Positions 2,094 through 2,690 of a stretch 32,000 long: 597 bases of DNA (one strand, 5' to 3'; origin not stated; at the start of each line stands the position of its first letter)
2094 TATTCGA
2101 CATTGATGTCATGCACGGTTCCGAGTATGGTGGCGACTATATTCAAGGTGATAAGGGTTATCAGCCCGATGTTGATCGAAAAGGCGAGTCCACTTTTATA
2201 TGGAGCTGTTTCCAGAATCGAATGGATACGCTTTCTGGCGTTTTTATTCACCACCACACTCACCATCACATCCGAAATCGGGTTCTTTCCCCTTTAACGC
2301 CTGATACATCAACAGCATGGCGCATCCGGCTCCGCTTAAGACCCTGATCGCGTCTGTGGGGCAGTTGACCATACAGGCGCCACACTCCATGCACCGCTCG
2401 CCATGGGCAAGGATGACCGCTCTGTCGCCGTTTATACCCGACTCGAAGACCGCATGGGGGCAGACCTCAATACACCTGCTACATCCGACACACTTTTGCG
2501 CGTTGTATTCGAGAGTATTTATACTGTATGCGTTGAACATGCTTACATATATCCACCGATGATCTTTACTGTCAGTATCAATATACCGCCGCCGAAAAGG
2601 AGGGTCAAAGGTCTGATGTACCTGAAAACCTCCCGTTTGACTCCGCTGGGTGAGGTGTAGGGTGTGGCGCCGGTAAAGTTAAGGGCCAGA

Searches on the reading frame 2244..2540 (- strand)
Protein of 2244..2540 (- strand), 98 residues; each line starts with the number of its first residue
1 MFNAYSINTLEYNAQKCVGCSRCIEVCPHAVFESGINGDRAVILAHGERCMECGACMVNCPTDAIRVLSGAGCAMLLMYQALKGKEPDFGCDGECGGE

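Call 3: search_protein_families(library=ncbifam, proteins=[window:2244-2540:-], max_evalue=0.01)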
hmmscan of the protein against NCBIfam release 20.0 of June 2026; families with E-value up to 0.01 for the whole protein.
window:2244-2540:- (98 aa): 91 families (the best 25 are shown)
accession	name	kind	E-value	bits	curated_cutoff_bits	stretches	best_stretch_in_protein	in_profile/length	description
NF040864.1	HgcB_ferredoxin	equivalog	4.4e-29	100.2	99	1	6-95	5-92/93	mercury methylation ferredoxin HgcB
NF043039.1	HgcAB_like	equivalog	2.5e-15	56.9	285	1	9-66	294-350/350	HgcAB-like fusion protein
NF006221.0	PRK08348.1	subfamily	6.6e-11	42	124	1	9-67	38-94/136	NADH-plastoquinone oxidoreductase subunit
NF038196.1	ferrodoxin_EFR1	subfamily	2.7e-09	37.4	75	1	12-67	182-231/242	EFR1 family ferrodoxin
TIGR02494.1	PFLE_PFLC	subfamily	1.2e-08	34.5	174.35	1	9-69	42-101/293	glycyl-radical enzyme activating protein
NF045874.1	Vhu_polyferre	exception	1.4e-08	33.9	600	1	7-67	188-245/381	F420-non-reducing hydrogenase associated-polyferredoxin VhuB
TIGR02179.1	PorD_KorD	subfamily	1.9e-08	34.3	60.05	2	12-68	22-75/78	2-oxoacid:acceptor oxidoreductase, delta subunit, pyruvate/2-ketoisovalerate family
TIGR01944.1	rnfB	subfamily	3e-08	33.4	68.7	1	14-68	112-163/190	RnfABCDGE type electron transport complex subunit B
TIGR02912.1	sulfite_red_C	equivalog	1.1e-07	31.2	324.1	1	7-66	161-219/314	sulfite reductase subunit C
NF045490.1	FdxA_Protbact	equivalog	2.2e-07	31.1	135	1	15-66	7-56/104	ferredoxin FdxA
NF042987.1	OGOR_delta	exception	2.3e-07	30.8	125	1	12-67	28-87/89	2-oxoglutarate ferredoxin oxidoreductase subunit delta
NF007013.0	PRK09477.1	equivalog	2.4e-07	30.1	234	1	11-67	219-276/286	quinol dehydrogenase ferredoxin subunit NapH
NF043069.1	T4HPD_activ_SAM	equivalog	2.8e-07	30.2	425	1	8-68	44-100/299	trans-4-hydroxy-L-proline dehydratase activase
NF040770.1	hetero_SS_HdrA2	exception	3.1e-07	28.9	1100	1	12-69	574-627/777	CoB-CoM heterodisulfide reductase HdrA2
TIGR02936.1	fdxN_nitrog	equivalog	3.3e-07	30.3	80.55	1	12-33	18-39/91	ferredoxin III, nif-specific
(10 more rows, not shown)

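Call 4: search_protein_families(library=pfam, proteins=[window:2244-2540:-], max_evalue=0.01)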
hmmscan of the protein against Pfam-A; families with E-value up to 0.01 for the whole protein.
window:2244-2540:- (98 aa): 15 families
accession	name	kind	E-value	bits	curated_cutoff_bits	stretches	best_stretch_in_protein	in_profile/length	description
PF12838.12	Fer4_7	-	1.3e-13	51.6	27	3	16-64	1-52/52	4Fe-4S dicluster domain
PF00037.32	Fer4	-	2.8e-13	49.5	21.1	2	48-66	6-24/24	4Fe-4S binding domain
PF14697.11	Fer4_21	-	7.1e-11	42.5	35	3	14-66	5-58/59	4Fe-4S dicluster domain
PF12797.12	Fer4_2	-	3.3e-10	39.7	24.5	2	12-28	5-21/22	4Fe-4S binding domain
PF13237.11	Fer4_10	-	6.3e-09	36.1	25.5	1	11-61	3-53/53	4Fe-4S dicluster domain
PF13187.11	Fer4_9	-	6.4e-09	36.1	27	1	16-65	1-52/52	4Fe-4S dicluster domain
PF12837.12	Fer4_6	-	1.4e-08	34.7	25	1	11-32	3-24/24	4Fe-4S binding domain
PF25160.1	LdpA_Fe-S-bd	-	1.6e-08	34.7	27.6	2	6-31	17-42/49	LdpA Fe-S cluster-binding domain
PF13484.11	Fer4_16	-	7e-08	33.6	30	2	16-35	1-20/66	4Fe-4S double cluster binding domain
PF13534.11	Fer4_17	-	6.3e-06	27.1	22.2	0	48-63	44-59/61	4Fe-4S dicluster domain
PF17179.9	Fer4_22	-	6.8e-06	27.3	27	1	10-30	74-94/95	4Fe-4S dicluster domain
PF12800.12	Fer4_4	-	1.1e-05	25.8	24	1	48-62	2-16/17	4Fe-4S binding domain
PF13183.11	Fer4_8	-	1.4e-05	26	27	1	11-30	48-67/68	4Fe-4S dicluster domain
PF12798.12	Fer4_3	-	0.0003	21.8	27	1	50-64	1-15/15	4Fe-4S binding domain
PF13370.11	Fer4_13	-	0.0072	17.4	24.5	0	15-67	4-58/58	4Fe-4S single cluster domain of Ferredoxin I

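Call 9: list_cluster_members(proteins=[P0001, window:2244-2540:-, window:3497-4441:-])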
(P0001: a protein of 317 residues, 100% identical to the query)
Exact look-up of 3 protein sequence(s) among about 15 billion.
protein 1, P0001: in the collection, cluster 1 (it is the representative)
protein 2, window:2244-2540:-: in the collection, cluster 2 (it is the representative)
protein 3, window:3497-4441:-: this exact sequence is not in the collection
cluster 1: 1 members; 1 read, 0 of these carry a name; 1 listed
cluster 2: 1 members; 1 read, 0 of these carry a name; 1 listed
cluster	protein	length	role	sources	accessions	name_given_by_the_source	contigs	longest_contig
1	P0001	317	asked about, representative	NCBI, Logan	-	-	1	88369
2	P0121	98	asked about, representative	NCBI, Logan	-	-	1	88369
